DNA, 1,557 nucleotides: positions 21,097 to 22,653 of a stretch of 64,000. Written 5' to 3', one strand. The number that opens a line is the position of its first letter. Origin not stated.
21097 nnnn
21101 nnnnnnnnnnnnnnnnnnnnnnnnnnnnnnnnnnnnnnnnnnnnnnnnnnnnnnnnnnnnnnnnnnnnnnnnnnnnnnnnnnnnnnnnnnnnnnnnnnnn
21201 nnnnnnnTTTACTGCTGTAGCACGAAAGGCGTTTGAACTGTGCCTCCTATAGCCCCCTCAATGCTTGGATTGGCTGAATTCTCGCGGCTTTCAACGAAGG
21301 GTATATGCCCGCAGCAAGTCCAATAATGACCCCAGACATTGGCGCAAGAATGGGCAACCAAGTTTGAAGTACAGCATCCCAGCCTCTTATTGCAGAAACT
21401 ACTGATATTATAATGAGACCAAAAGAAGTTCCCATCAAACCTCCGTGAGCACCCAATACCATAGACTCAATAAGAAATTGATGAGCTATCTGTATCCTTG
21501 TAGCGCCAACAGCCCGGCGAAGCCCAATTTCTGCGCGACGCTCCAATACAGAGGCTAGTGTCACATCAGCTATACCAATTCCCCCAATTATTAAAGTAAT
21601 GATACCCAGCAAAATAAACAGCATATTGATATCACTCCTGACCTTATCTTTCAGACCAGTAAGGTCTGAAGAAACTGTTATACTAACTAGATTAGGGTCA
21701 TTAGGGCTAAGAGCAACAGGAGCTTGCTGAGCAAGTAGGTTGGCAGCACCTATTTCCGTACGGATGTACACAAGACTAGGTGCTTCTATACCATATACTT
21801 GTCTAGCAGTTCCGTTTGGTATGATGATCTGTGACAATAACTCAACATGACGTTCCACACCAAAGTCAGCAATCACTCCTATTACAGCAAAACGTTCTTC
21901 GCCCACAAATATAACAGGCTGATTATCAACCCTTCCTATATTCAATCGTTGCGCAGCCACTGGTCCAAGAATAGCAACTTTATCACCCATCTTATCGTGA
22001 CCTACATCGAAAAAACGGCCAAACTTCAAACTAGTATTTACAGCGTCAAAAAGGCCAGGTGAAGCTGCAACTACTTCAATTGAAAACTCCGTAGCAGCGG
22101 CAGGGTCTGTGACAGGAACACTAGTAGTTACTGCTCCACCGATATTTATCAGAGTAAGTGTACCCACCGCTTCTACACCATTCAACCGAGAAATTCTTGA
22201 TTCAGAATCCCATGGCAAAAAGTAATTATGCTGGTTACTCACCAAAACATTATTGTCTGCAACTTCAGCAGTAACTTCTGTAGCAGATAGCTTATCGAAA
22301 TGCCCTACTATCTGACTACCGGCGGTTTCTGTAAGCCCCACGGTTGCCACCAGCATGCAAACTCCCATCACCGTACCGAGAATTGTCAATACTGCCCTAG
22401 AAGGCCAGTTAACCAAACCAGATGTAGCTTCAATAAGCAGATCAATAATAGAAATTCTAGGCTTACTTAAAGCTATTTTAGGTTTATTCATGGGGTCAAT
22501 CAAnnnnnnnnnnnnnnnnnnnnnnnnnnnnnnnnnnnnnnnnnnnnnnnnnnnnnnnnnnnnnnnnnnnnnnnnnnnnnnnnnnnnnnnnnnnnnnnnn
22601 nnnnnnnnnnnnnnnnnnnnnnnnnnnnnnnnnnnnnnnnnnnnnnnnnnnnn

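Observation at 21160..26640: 5.5-kb low-GC island inserted into the conserved hpf-comF junction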

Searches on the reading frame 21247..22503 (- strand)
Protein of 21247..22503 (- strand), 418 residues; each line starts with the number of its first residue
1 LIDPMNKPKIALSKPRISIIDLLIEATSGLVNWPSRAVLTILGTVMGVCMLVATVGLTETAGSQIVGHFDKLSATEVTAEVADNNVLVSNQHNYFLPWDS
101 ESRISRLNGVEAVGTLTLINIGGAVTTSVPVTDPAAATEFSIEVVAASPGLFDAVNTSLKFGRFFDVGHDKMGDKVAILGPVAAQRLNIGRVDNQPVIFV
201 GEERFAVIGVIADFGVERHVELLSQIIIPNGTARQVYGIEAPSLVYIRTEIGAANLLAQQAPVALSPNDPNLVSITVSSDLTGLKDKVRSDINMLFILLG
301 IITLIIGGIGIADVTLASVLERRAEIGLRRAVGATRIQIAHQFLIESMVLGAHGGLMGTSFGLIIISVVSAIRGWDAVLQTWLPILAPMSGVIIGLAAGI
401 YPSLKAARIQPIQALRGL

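Call 6: search_protein_families(library=pfam, proteins=[window:21247-22503:-], max_evalue=0.01)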
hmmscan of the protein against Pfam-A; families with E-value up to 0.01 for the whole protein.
window:21247-22503:- (418 aa): 2 families
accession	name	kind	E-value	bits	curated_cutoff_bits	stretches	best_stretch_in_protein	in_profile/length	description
PF02687.27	FtsX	-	1.3e-15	58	25.5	1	298-411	2-120/120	FtsX-like permease C-terminal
PF12704.14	MacB_PCD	-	4.4e-13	50.4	27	1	38-252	2-194/207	MacB-like periplasmic core domain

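Call 13: find_encoding_contigs(protein=window:21247-22503:-, flank=10000, max_places=10)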
Protein window:21247-22503:- (418 aa): no gene with exactly this product is on record in the collection.

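Call 22: find_homologous_proteins(query=window:21247-22491:-, max_evalue=1e-10)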
Query window:21247-22491:- (414 aa): 1283 proteins with E <= 1e-10 among 8000 candidates; the best 120 are listed.
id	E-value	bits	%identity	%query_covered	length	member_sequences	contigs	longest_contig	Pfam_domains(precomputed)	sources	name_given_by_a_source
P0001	1.2e-228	777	100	89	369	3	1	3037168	PF02687.28,PF12704.15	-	-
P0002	2.8e-138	479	57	99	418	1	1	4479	PF02687.28,PF12704.15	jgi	-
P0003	6.1e-135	468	58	96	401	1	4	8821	PF02687.28,PF12704.15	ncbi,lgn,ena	-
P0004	4.1e-129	449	57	97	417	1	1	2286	PF02687.28,PF12704.15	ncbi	-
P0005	7.9e-129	448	56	96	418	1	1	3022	PF02687.28,PF12704.15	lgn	-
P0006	1.3e-128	448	53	99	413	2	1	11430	PF02687.28,PF12704.15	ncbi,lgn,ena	-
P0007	8.2e-128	445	54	97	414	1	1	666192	PF02687.28,PF12704.15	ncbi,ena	-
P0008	2.3e-127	444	54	97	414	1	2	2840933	PF02687.28,PF12704.15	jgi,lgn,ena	jgi:ABC-type antimicrobial peptide transport system permease subunit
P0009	2.2e-126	440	54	98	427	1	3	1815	PF02687.28,PF12704.15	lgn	-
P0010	3.8e-126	439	54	97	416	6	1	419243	PF02687.28,PF12704.15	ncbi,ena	-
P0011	4.5e-126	439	53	97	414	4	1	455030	PF02687.28,PF12704.15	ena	-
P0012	7.5e-126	439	53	100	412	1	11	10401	PF02687.28,PF12704.15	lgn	-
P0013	3.1e-125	436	53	97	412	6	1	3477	PF02687.28,PF12704.15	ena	-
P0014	3.6e-125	436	52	97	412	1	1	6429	PF02687.28,PF12704.15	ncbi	-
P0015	8.1e-125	435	52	97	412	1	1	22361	PF02687.28,PF12704.15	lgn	-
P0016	2.9e-124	433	52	98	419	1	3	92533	PF02687.28,PF12704.15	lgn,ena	-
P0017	2.9e-124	433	52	98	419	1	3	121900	PF02687.28,PF12704.15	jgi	-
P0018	3.3e-124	433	52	98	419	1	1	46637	PF02687.28,PF12704.15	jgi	-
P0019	3.4e-124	433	51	98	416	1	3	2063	PF02687.28,PF12704.15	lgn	-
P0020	5.6e-124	432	52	97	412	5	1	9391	PF02687.28,PF12704.15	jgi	jgi:ABC-type antimicrobial peptide transport system permease subunit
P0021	6.0e-124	432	53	99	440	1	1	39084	PF02687.28,PF12704.15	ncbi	ncbi:MAG: ABC transporter permease [Actinomycetota bacterium]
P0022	6.5e-124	432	53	97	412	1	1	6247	PF02687.28,PF12704.15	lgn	-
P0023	1.7e-123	431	51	100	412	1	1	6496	PF02687.28,PF12704.15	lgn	-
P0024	2.1e-123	430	52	98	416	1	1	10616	PF02687.28,PF12704.15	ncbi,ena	-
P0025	3.6e-123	430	53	97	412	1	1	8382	PF02687.28,PF12704.15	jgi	-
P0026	4.3e-123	429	51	99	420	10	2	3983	PF02687.28,PF12704.15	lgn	-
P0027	6.4e-123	429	52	98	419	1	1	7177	PF02687.28,PF12704.15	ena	-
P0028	7.4e-123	429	52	98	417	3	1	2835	PF02687.28,PF12704.15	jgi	jgi:ABC-type antimicrobial peptide transport system permease subunit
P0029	8.5e-123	428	53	100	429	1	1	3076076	PF02687.28,PF12704.15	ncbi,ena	-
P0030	1.5e-122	428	52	97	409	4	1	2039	PF02687.28,PF12704.15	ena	-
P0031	1.9e-122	427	52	98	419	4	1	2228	PF02687.28,PF12704.15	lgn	-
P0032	3.6e-122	426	53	97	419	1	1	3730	PF02687.28,PF12704.15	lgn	-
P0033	5.0e-122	426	52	97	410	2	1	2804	PF02687.28,PF12704.15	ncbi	ncbi:MAG: ABC transporter permease, partial [Actinomycetota bacterium]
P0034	5.9e-122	426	50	98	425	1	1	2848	PF02687.28,PF12704.15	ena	-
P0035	6.3e-122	426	53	97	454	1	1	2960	PF02687.28,PF12704.15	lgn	-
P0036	6.7e-122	426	51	99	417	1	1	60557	PF02687.28,PF12704.15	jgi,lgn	-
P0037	7.6e-122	425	53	96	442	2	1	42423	PF02687.28,PF12704.15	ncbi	-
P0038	7.8e-122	425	53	99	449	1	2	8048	PF02687.28,PF12704.15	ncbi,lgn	-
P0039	8.4e-122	425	53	99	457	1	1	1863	PF02687.28,PF12704.15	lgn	-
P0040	1.3e-121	425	51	97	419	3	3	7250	PF02687.28,PF12704.15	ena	-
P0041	1.4e-121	424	52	98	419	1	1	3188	PF02687.28,PF12704.15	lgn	-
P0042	1.5e-121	424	52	99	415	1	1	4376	PF02687.28,PF12704.15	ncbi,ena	-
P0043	2.0e-121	424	51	99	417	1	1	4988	PF02687.28,PF12704.15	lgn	-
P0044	2.3e-121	424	52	98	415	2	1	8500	PF02687.28,PF12704.15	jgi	-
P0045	2.6e-121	424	53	97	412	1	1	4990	PF02687.28,PF12704.15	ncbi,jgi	-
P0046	3.0e-121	423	52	97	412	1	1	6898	PF02687.28,PF12704.15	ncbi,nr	ncbi:MAG: ABC transporter permease [Armatimonadetes bacterium]|nr:MAG: ABC transporter permease [Arm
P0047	3.1e-121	423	53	98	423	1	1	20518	PF02687.28,PF12704.15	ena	-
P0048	3.7e-121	423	51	98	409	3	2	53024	PF02687.28,PF12704.15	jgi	-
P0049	6.3e-121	422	51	99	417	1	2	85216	PF02687.28,PF12704.15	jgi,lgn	jgi:ABC-type antimicrobial peptide transport system permease subunit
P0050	8.0e-121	422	51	98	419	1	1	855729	PF02687.28,PF12704.15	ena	-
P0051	1.2e-120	421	52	100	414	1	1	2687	PF02687.28,PF12704.15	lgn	-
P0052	1.4e-120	421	51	100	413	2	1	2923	PF02687.28,PF12704.15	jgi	jgi:putative ABC transport system permease protein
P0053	1.5e-120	421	52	97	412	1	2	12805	PF02687.28,PF12704.15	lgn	-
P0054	1.9e-120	421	53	97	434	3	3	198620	PF02687.28,PF12704.15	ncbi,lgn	-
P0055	1.9e-120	421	52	100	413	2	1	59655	PF02687.28,PF12704.15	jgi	-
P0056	2.8e-120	420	51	99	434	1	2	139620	PF02687.28,PF12704.15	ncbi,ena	-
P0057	3.1e-120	420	51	97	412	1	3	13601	PF02687.28,PF12704.15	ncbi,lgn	-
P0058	5.9e-120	419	52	97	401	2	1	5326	PF02687.28,PF12704.15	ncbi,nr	ncbi:MAG TPA: ABC transporter permease [Actinobacteria bacterium]|nr:ABC transporter permease [Actin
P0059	6.5e-120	419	51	98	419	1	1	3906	PF02687.28,PF12704.15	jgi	jgi:ABC-type antimicrobial peptide transport system permease subunit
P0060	9.2e-120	418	51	98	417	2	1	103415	PF02687.28,PF12704.15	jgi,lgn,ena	-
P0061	1.1e-119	418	52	100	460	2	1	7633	PF02687.28,PF12704.15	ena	-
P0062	1.3e-119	418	53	96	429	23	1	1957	PF02687.28,PF12704.15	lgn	-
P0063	1.5e-119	418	51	98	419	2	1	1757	PF02687.28,PF12704.15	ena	-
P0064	1.6e-119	418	52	97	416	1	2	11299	PF02687.28,PF12704.15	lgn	-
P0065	1.6e-119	418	51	98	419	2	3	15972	PF02687.28,PF12704.15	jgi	-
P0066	2.8e-119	417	52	99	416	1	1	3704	PF02687.28,PF12704.15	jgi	jgi:ABC-type antimicrobial peptide transport system permease subunit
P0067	3.1e-119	417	50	98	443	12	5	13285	PF02687.28,PF12704.15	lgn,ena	-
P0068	3.5e-119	417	51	100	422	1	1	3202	PF02687.28,PF12704.15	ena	-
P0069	3.7e-119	417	54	96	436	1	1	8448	PF02687.28,PF12704.15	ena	-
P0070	6.7e-119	416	51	98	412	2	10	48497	PF02687.28,PF12704.15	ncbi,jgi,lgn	-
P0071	7.3e-119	416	51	98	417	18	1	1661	PF02687.28,PF12704.15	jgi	jgi:macrolide transport system ATP-binding/permease protein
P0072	8.1e-119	415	50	98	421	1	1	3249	PF02687.28,PF12704.15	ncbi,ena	-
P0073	8.4e-119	415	54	96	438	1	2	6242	PF02687.28,PF12704.15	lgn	-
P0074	8.7e-119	415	51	97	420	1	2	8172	PF02687.28,PF12704.15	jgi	jgi:ABC-type antimicrobial peptide transport system permease subunit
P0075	1.3e-118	415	49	99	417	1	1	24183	PF02687.28,PF12704.15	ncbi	-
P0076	1.6e-118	414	50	97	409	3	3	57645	PF02687.28,PF12704.15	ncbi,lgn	-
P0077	1.8e-118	414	52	97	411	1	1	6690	PF02687.28,PF12704.15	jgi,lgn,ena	-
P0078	1.9e-118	414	50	99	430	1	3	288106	PF02687.28,PF12704.15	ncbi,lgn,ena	-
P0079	1.9e-118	414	53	96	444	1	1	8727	PF02687.28,PF12704.15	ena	-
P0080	2.1e-118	414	52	97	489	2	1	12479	PF02687.28,PF12704.15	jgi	jgi:ABC-type antimicrobial peptide transport system permease subunit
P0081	3.8e-118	413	51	98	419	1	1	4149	PF02687.28,PF12704.15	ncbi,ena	-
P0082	3.9e-118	413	51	95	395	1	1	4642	PF02687.28,PF12704.15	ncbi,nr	ncbi:MAG: ABC transporter permease, partial [Actinomycetota bacterium]|nr:ABC transporter permease [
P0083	4.1e-118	413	52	97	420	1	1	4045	PF02687.28,PF12704.15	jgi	jgi:ABC-type antimicrobial peptide transport system permease subunit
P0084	5.0e-118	413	49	99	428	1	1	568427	PF02687.28,PF12704.15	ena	-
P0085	5.4e-118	413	52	96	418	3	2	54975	PF02687.28,PF12704.15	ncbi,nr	ncbi:MAG: ABC transporter permease [Actinomycetia bacterium]|nr:ABC transporter permease [Actinomyce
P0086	5.8e-118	413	52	97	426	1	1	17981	PF02687.28,PF12704.15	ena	-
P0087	6.5e-118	412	51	100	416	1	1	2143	PF02687.28,PF12704.15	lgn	-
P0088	6.9e-118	412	49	99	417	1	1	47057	PF02687.28,PF12704.15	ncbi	-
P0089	7.0e-118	412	51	100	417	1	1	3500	PF02687.28,PF12704.15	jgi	jgi:ABC-type antimicrobial peptide transport system permease subunit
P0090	7.3e-118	412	51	97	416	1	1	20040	PF02687.28,PF12704.15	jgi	jgi:ABC-type antimicrobial peptide transport system permease subunit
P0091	1.1e-117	412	54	96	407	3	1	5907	PF02687.28,PF12704.15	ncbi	-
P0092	1.1e-117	412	52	98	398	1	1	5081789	PF02687.28,PF12704.15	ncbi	ncbi:MAG: ABC transporter permease [Acidimicrobiales bacterium]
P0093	1.1e-117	412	50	97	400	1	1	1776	PF02687.28,PF12704.15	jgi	jgi:ABC-type antimicrobial peptide transport system permease subunit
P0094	1.2e-117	411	50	98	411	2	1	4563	PF02687.28,PF12704.15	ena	-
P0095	1.7e-117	411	50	98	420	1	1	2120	PF02687.28,PF12704.15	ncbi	-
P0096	1.7e-117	411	49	97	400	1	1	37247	PF02687.28,PF12704.15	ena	-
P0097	1.9e-117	411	51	97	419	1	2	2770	PF02687.28,PF12704.15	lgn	-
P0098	1.9e-117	411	52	98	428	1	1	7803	PF02687.28,PF12704.15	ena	-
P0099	2.1e-117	411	52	98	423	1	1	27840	PF02687.28,PF12704.15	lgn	-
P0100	2.2e-117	411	50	97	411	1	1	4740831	PF02687.28,PF12704.15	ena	-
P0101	2.3e-117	411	51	98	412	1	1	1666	PF02687.28,PF12704.15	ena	-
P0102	3.0e-117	410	51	98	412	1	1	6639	PF02687.28,PF12704.15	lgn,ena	-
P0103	3.0e-117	410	51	98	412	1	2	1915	PF02687.28,PF12704.15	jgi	jgi:ABC-type antimicrobial peptide transport system permease subunit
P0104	3.4e-117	410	51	98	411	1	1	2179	PF02687.28,PF12704.15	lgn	-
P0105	3.9e-117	410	51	97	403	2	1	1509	PF02687.28,PF12704.15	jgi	jgi:ABC-type antimicrobial peptide transport system permease subunit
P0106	4.2e-117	410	51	97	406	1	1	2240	PF02687.28,PF12704.15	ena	-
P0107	4.6e-117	410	51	98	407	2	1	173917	PF02687.28,PF12704.15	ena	-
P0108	4.6e-117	410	51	97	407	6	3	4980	PF02687.28,PF12704.15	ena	-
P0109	4.7e-117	410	51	97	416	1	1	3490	PF02687.28,PF12704.15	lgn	-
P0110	5.0e-117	409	49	99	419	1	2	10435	PF02687.28,PF12704.15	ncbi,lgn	-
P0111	5.1e-117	409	52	96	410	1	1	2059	PF02687.28,PF12704.15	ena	-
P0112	5.3e-117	409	51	97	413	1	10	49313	PF02687.28,PF12704.15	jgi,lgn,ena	jgi:ABC-type antimicrobial peptide transport system permease subunit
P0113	5.8e-117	409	50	96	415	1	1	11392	PF02687.28,PF12704.15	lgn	-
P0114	6.6e-117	409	51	97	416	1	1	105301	PF02687.28,PF12704.15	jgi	jgi:ABC-type antimicrobial peptide transport system permease subunit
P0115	7.7e-117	409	50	97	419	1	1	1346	PF02687.28,PF12704.15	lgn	-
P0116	7.8e-117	409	50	100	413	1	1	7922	PF02687.28,PF12704.15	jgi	jgi:macrolide transport system ATP-binding/permease protein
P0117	1.1e-116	408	52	98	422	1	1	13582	PF02687.28,PF12704.15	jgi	jgi:ABC-type antimicrobial peptide transport system permease subunit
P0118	1.6e-116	408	50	98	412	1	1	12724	PF02687.28,PF12704.15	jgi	jgi:ABC-type antimicrobial peptide transport system permease subunit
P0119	1.9e-116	408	50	97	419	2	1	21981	PF02687.28,PF12704.15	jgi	jgi:macrolide transport system ATP-binding/permease protein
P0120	2.0e-116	408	49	99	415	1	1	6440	PF02687.28,PF12704.15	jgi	jgi:macrolide transport system ATP-binding/permease protein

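Call 23: find_encoding_contigs(protein=P0029, flank=10000, max_places=3)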
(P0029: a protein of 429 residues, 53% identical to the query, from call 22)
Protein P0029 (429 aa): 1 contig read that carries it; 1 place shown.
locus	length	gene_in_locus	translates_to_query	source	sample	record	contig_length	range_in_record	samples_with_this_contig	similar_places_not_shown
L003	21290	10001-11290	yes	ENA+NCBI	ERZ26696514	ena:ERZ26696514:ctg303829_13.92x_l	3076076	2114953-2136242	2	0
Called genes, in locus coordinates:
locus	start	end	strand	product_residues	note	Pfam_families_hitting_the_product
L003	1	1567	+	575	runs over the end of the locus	PF00361:Proton_antipo_M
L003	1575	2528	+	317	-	PF02636:Methyltransf_28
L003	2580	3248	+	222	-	PF00440:TetR_N, PF02909:TetR_C_1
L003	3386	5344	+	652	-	PF16177:ACAS_N, PF00501:AMP-binding, PF13193:AMP-binding_C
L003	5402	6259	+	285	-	PF01435:Peptidase_M48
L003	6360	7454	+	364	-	-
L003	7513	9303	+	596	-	PF01471:PG_binding_1 (weak)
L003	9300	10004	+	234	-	PF00005:ABC_tran, PF02463:SMC_N (faint), PF13304:AAA_21 (faint)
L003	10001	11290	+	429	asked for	PF12704:MacB_PCD, PF02687:FtsX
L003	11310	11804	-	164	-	PF04461:YajQ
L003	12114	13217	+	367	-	PF02771:Acyl-CoA_dh_N (weak), PF08028:Acyl-CoA_dh_2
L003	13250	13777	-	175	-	PF13302:Acetyltransf_3, PF13420:Acetyltransf_4, PF00583:Acetyltransf_1, PF13673:Acetyltransf_10, PF13508:Acetyltransf_7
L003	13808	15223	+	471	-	PF09362:DUF1996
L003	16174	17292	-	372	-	PF12625:Arabinose_bd, PF12833:HTH_18, PF00165:HTH_AraC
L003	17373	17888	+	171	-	-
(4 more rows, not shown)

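Call 24: find_encoding_contigs(protein=P0008, flank=10000, max_places=3)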
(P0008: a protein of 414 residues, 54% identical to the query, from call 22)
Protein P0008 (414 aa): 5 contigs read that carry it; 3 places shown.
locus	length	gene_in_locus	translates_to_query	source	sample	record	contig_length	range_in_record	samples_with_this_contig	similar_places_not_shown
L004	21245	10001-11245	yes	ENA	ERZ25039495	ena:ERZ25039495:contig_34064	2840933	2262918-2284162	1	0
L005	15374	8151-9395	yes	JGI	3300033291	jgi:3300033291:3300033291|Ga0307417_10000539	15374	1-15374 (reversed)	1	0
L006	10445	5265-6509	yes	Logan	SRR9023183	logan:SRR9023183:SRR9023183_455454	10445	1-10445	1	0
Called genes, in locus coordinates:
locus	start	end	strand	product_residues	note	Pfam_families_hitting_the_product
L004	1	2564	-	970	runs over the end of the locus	PF01799:Fer2_2, PF01315:Ald_Xan_dh_C, PF02738:MoCoBD_1, PF20256:MoCoBD_2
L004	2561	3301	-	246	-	PF00941:FAD_binding_5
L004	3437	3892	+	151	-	-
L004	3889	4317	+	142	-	PF01152:Bac_globin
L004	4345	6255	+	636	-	PF00395:SLH (faint), PF22842:Pel9A-like_beta_helix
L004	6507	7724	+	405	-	-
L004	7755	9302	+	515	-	PF01471:PG_binding_1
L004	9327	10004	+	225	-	PF00005:ABC_tran, PF02463:SMC_N (faint), PF13304:AAA_21 (faint)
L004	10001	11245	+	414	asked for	PF12704:MacB_PCD, PF02687:FtsX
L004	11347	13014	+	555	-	PF11832:DUF3352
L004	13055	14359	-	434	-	PF00206:Lyase_1, PF10397:ADSL_C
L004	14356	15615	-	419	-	PF02844:GARS_N, PF01071:GARS_A, PF02222:ATP-grasp, PF02843:GARS_C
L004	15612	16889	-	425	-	PF00709:Adenylsucc_synt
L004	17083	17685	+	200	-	PF00440:TetR_N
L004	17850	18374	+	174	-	PF01894:YjbQ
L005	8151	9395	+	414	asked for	PF12704:MacB_PCD, PF02687:FtsX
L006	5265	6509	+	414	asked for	PF12704:MacB_PCD, PF02687:FtsX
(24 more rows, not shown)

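Call 32: find_encoding_contigs(protein=P0003, flank=10000, max_places=4)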
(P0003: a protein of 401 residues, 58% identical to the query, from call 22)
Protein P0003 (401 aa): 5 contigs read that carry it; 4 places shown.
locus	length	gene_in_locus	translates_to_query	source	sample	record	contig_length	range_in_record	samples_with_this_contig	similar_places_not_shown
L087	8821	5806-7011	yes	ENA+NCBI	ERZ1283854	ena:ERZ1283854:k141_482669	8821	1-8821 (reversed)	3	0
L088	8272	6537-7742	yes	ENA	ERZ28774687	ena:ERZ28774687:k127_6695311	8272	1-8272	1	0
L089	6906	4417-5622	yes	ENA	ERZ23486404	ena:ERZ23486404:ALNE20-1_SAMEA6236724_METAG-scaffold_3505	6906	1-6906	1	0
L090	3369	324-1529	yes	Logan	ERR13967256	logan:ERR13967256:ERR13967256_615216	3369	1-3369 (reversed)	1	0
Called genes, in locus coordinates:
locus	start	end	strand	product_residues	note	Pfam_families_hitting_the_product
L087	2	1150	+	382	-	?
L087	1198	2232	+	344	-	PF07885:Ion_trans_2, PF02080:TrkA_C (faint), PF02254:TrkA_N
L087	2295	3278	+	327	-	-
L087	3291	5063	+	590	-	PF01471:PG_binding_1, PF08823:PG_binding_2 (weak)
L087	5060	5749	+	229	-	PF00005:ABC_tran, PF02463:SMC_N (faint), PF13304:AAA_21 (faint)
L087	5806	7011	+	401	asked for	PF12704:MacB_PCD, PF02687:FtsX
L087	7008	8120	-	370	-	PF02771:Acyl-CoA_dh_N, PF02770:Acyl-CoA_dh_M, PF00441:Acyl-CoA_dh_1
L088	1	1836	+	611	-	?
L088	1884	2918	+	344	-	PF07885:Ion_trans_2, PF02080:TrkA_C (faint), PF02254:TrkA_N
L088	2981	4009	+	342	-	-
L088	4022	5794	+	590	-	PF01471:PG_binding_1, PF08823:PG_binding_2 (weak)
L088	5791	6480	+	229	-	PF00005:ABC_tran, PF02463:SMC_N (faint), PF13304:AAA_21 (faint)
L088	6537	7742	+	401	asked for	PF12704:MacB_PCD, PF02687:FtsX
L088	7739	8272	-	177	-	?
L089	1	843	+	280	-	?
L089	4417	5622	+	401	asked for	PF12704:MacB_PCD, PF02687:FtsX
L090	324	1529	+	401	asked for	PF12704:MacB_PCD, PF02687:FtsX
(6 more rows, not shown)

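Call 33: find_encoding_contigs(protein=P0006, flank=10000, max_places=3)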
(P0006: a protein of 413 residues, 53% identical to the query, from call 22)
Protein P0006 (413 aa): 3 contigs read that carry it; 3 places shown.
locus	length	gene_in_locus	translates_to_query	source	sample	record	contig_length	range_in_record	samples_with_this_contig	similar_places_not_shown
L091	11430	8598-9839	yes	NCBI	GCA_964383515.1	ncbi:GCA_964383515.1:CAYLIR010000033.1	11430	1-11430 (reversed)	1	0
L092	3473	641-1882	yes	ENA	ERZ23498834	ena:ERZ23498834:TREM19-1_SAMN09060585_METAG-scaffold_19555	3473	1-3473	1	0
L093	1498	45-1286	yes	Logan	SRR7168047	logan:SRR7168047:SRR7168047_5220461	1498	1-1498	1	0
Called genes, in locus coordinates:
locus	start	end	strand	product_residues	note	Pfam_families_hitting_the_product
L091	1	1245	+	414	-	?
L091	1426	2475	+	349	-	PF02608:Bmp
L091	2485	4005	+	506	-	PF00005:ABC_tran, PF13304:AAA_21 (faint), PF00005:ABC_tran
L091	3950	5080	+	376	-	PF02653:BPD_transp_2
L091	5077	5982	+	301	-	PF02653:BPD_transp_2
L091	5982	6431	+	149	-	PF00383:dCMP_cyt_deam_1, PF14437:MafB19-deam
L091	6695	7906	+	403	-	PF01471:PG_binding_1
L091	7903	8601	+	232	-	PF00005:ABC_tran, PF02463:SMC_N (faint), PF13304:AAA_21 (weak)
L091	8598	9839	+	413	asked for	PF12704:MacB_PCD, PF02687:FtsX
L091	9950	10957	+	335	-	-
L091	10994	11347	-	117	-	PF02261:Asp_decarbox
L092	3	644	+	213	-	?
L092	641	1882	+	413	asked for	PF12704:MacB_PCD, PF02687:FtsX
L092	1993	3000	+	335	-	-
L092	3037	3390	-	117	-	PF02261:Asp_decarbox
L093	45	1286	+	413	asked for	PF12704:MacB_PCD, PF02687:FtsX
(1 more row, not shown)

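Call 41: search_protein_families(library=ncbifam, proteins=[window:21247-22491:-], max_evalue=0.01)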
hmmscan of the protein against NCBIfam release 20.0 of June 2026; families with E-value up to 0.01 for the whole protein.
window:21247-22491:- (414 aa): 8 families
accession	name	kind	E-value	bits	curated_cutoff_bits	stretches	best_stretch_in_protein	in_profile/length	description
TIGR03434.1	ADOP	subfamily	1.9e-24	85.8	622.3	1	97-412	482-801/803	ADOP family duplicated permease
NF007826.0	PRK10535.1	equivalog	5.6e-20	71.2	966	1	30-411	269-645/648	macrolide ABC transporter ATP-binding protein/permease MacB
NF038346.1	FtsX_actino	exception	6e-06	25.8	250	1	290-377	181-266/308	permease-like cell division protein FtsX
TIGR00439.2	FtsX_Gneg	equivalog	1.5e-05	24.3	255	1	278-366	160-244/292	permease-like cell division protein FtsX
NF008076.0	PRK10814.1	exception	2.5e-05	23.5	473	1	278-412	254-397/399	lipoprotein-releasing ABC transporter permease subunit LolC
NF038347.1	FtsX_Gpos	exception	6e-05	22.5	225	1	277-357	160-236/296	permease-like cell division protein FtsX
TIGR02212.1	lolCE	equivalog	0.0067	15.4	362.45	1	289-412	267-409/411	lipoprotein-releasing ABC transporter permease subunit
NF010246.0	PRK13693.1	equivalog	0.0085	16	203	0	83-160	32-108/142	(3R)-hydroxyacyl-ACP dehydratase subunit HadB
